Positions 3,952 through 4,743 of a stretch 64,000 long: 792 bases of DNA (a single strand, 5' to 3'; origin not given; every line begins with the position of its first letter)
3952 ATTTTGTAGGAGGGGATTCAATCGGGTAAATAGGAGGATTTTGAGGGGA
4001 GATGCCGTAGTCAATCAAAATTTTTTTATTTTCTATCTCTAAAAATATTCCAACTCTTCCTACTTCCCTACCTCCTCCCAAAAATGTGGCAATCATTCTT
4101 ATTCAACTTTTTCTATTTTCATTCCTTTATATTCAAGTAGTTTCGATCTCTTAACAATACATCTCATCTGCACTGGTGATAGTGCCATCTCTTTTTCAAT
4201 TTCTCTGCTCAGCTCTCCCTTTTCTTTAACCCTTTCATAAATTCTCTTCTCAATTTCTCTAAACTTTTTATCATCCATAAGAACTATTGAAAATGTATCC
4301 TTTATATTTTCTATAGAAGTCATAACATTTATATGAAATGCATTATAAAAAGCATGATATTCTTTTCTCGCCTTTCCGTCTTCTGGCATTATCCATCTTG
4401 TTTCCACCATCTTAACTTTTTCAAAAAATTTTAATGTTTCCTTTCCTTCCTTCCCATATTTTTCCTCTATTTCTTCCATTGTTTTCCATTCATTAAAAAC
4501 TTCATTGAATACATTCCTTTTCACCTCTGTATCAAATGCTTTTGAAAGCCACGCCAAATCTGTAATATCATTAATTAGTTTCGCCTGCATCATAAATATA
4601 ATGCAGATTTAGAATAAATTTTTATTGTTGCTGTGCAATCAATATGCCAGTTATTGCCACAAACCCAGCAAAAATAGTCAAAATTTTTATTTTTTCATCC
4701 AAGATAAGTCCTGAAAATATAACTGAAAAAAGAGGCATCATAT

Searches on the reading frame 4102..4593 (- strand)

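Call 13: search_protein_families(library=pfam, proteins=[window:4102-4593:-], max_evalue=0.01)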
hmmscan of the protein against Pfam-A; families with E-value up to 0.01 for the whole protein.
window:4102-4593:- (164 aa): 1 family
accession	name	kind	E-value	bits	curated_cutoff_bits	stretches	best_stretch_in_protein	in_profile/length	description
PF09824.15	ArsR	-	2.3e-45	154.6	28.6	1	7-163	1-158/159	ArsR transcriptional regulator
